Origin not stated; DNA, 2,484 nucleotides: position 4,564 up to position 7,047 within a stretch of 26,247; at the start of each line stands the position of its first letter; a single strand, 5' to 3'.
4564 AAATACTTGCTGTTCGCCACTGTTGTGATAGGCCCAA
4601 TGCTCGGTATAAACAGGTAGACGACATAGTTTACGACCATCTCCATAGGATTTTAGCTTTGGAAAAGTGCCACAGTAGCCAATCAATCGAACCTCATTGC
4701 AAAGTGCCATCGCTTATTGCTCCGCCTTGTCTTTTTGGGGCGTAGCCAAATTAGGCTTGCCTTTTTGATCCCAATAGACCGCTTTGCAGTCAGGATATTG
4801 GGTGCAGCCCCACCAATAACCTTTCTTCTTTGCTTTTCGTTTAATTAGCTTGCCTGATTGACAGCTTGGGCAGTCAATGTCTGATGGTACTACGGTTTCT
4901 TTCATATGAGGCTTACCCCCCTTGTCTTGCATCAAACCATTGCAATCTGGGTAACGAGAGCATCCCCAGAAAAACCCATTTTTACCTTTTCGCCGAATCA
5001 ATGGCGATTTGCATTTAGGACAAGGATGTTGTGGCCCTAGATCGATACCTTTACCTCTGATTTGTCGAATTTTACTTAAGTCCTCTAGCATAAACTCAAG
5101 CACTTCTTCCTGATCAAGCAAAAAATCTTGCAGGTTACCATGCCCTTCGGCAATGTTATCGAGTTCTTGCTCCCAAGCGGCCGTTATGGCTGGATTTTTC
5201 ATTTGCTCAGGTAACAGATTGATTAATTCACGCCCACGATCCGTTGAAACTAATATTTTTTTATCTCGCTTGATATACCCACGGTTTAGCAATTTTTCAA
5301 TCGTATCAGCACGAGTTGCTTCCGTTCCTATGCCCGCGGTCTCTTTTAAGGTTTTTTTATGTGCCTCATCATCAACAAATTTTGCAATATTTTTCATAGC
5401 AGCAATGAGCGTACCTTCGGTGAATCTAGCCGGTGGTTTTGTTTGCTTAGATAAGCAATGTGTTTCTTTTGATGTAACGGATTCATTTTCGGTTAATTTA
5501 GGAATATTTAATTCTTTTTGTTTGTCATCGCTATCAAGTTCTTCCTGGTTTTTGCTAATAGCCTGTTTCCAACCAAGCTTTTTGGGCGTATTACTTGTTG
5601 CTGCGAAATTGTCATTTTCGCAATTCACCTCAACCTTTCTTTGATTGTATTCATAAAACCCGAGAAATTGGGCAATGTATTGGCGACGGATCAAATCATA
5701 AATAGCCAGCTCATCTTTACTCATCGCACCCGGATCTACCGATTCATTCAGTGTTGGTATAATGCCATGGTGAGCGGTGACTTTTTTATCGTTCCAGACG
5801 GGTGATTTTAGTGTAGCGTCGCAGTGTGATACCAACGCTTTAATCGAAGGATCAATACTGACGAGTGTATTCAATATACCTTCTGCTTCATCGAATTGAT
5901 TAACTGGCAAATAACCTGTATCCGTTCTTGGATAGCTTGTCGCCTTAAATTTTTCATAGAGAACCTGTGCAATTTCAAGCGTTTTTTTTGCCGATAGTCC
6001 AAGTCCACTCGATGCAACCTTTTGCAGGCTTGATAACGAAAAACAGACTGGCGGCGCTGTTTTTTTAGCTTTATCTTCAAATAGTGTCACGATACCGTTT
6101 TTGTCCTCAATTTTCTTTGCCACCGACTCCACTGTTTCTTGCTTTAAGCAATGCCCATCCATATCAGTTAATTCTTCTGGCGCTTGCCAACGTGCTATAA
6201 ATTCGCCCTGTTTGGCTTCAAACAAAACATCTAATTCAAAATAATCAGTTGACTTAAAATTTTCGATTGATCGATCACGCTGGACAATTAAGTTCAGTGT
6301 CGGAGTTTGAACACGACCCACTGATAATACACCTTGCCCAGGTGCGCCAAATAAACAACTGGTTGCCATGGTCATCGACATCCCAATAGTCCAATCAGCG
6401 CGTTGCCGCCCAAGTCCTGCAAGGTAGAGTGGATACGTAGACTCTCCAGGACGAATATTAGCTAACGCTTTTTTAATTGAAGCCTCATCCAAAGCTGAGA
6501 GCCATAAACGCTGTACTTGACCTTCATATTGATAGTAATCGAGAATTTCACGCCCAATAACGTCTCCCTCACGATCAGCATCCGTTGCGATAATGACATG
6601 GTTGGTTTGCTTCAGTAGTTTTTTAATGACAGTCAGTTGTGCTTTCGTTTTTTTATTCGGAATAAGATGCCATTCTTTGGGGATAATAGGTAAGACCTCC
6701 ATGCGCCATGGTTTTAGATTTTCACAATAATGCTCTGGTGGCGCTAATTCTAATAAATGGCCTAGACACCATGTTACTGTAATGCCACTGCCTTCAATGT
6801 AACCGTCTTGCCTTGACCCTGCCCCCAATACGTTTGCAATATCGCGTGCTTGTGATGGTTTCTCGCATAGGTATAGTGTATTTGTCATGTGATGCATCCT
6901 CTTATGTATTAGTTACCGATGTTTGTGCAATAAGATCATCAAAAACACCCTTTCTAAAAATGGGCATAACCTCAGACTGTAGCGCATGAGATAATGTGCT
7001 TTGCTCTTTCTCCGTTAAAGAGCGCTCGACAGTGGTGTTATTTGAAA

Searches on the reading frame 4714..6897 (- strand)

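Call 32: search_protein_families(library=ncbifam, proteins=[window:4714-6897:-], max_evalue=0.001)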
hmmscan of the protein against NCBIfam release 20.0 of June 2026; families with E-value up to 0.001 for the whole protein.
window:4714-6897:- (727 aa): 12 families
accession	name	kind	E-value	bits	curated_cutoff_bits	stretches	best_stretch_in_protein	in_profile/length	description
NF005829.0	PRK07726.1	subfamily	2.2e-233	776.7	597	1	7-662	2-648/669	DNA topoisomerase 3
TIGR01056.1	topB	subfamily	4.8e-209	696.3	515.75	1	6-668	2-658/706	DNA topoisomerase III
NF006032.0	PRK08173.1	equivalog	4.2e-124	415.2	1058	1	4-631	1-632/863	DNA topoisomerase III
NF011313.0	PRK14724.1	equivalog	8.9e-92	308.4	1088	1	4-630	1-651/988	DNA topoisomerase III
TIGR01057.1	topA_arch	equivalog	4.5e-84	282.8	458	1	10-652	1-618/618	DNA topoisomerase I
NF005555.0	PRK07220.1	equivalog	1.4e-76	258.4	635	1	11-654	6-621/740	DNA topoisomerase I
TIGR01051.1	topA_bact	equivalog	3.4e-75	254.3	456.4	1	37-653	19-626/632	type I DNA topoisomerase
NF004438.0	PRK05776.1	equivalog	4.7e-70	236.5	793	1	5-616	8-591/677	DNA topoisomerase I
NF011532.0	PRK14973.1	equivalog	1.2e-63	215.3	930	1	75-653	74-618/936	DNA topoisomerase I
NF004966.0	PRK06319.1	equivalog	2.4e-48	164.9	868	2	76-653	54-623/862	DNA topoisomerase I/SWI domain fusion protein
NF006451.0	PRK08780.1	equivalog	1.5e-45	155.9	1265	1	38-588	24-557/824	DNA topoisomerase I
TIGR01054.1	rgy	equivalog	4.2e-28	97.5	471.7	1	83-593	704-1162/1172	reverse gyrase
